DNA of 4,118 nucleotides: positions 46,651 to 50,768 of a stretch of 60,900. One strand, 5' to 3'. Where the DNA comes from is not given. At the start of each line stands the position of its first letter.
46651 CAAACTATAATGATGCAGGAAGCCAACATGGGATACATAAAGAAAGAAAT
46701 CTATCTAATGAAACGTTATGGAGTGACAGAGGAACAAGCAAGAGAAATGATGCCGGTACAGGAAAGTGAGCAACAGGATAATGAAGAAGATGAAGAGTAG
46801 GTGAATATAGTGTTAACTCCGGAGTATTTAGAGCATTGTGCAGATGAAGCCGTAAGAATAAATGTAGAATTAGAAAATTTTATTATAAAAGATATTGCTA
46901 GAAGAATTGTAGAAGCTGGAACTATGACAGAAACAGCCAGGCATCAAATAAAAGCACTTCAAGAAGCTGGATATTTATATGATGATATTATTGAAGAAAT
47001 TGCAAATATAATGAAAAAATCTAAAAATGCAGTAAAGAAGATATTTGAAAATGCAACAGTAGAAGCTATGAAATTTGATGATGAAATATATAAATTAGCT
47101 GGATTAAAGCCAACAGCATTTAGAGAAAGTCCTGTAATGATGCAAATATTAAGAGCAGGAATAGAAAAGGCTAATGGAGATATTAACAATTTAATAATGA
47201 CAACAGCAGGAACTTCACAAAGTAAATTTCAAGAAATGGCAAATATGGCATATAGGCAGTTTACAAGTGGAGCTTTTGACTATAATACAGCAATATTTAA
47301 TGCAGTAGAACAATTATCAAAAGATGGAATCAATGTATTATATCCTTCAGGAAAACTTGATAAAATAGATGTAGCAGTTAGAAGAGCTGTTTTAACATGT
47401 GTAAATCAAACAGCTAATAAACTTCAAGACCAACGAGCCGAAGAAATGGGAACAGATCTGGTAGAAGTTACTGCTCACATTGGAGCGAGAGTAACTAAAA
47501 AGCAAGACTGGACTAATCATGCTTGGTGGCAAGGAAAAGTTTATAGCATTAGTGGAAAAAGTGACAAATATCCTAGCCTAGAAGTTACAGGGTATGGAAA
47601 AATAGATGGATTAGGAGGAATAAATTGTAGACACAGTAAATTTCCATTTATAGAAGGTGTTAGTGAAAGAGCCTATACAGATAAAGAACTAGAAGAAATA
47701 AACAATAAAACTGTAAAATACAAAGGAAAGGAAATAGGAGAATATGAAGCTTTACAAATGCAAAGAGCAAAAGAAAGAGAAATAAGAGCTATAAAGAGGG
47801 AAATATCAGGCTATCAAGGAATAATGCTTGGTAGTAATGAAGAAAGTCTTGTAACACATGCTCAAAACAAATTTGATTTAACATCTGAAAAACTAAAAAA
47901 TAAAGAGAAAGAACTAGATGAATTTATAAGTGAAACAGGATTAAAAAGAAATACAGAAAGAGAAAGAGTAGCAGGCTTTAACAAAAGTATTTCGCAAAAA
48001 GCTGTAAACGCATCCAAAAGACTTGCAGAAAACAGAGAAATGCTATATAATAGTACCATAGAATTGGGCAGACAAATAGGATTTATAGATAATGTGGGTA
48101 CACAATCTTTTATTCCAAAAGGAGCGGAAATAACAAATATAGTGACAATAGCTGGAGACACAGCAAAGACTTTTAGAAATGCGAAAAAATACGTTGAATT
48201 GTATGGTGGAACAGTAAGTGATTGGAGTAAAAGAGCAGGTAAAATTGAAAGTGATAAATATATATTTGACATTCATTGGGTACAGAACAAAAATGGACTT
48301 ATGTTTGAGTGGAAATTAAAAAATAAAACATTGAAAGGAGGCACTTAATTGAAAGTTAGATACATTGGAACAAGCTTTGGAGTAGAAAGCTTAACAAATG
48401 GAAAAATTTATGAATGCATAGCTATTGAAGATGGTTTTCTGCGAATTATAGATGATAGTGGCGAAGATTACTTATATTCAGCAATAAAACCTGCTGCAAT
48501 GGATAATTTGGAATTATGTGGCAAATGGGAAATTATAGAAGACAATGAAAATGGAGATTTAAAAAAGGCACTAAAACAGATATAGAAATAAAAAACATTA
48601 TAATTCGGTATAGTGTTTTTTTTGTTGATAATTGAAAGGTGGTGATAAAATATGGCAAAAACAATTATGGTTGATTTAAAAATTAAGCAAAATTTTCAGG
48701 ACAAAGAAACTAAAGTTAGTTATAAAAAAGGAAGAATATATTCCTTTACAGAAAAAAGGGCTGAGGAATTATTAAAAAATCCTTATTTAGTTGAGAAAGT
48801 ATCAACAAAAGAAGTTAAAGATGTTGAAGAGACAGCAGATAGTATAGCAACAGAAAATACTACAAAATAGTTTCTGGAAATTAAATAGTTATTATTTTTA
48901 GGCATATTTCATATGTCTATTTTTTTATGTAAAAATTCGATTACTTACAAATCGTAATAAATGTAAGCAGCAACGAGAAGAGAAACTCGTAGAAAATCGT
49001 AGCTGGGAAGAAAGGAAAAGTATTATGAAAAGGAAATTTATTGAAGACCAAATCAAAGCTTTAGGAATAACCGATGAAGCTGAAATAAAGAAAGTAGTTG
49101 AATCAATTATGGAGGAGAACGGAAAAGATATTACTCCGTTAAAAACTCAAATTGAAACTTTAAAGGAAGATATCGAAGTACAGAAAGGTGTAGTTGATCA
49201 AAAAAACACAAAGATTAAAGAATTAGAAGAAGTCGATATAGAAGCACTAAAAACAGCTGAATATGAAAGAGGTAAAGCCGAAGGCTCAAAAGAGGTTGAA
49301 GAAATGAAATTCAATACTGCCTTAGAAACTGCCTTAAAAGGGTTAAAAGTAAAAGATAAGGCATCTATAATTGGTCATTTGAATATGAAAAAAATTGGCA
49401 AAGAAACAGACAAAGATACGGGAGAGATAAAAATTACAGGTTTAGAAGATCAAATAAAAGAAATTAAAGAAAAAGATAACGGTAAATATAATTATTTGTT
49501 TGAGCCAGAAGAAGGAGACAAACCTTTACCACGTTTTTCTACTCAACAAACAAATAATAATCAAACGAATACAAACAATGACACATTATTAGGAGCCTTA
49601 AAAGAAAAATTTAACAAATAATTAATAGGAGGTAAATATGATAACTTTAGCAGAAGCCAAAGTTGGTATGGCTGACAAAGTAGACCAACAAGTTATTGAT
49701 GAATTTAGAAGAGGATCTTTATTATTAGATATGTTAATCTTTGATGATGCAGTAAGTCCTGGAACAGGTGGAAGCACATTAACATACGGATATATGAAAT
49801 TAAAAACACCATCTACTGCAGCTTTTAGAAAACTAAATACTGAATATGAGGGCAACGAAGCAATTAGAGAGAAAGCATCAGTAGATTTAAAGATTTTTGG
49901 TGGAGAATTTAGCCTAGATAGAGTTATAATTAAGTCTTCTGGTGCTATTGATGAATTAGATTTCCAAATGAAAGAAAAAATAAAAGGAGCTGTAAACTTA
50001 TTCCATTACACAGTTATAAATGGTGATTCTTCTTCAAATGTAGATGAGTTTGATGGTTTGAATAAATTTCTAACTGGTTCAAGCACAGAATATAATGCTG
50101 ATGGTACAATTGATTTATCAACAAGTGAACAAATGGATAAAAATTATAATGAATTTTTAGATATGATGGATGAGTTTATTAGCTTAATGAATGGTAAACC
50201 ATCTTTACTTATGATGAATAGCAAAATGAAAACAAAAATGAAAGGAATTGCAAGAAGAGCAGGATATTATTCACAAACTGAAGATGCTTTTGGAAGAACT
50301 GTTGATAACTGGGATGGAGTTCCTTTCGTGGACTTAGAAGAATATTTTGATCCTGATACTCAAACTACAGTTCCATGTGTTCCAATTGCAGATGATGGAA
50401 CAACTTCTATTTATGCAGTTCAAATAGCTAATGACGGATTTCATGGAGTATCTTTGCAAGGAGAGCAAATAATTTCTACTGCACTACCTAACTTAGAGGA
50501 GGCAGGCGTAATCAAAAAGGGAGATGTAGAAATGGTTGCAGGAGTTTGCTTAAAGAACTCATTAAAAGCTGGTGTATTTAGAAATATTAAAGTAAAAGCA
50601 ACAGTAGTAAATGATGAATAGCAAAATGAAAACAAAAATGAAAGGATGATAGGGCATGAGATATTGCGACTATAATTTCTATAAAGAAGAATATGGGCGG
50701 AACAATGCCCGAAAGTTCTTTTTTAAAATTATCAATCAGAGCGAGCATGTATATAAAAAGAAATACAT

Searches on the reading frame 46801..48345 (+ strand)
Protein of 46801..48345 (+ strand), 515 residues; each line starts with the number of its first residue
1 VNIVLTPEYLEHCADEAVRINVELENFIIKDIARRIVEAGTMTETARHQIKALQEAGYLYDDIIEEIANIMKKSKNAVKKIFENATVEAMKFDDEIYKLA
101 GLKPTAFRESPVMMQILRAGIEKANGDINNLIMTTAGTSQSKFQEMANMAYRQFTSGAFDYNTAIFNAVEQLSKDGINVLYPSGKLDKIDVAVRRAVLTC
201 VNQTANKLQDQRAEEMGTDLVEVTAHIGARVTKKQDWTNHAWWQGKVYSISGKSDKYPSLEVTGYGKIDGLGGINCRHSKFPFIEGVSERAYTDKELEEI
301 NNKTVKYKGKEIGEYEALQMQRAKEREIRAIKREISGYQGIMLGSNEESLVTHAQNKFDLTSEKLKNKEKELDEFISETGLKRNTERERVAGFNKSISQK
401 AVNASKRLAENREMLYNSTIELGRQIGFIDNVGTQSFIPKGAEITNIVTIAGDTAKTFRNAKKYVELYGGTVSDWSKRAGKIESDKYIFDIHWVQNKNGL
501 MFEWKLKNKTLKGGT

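Call 43: search_protein_families(library=phrogs, proteins=[window:46801-48345:+], max_evalue=0.001)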
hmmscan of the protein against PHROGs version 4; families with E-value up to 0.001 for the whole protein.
window:46801-48345:+ (515 aa): 1 family
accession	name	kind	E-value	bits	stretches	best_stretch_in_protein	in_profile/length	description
phrog_581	-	head and packaging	1.3e-104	352.3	1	3-426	18-415/564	minor head protein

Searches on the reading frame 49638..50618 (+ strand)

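Call 43: search_protein_families(library=phrogs, proteins=[window:49638-50618:+], max_evalue=0.001)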
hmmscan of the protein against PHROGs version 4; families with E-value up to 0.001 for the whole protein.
window:49638-50618:+ (327 aa): 2 families
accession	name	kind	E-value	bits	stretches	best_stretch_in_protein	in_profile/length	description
phrog_212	-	head and packaging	2.1e-66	225.4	1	2-321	6-297/301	major head protein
phrog_31318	-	unknown function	0.00013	22.7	1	175-294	4-116/147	-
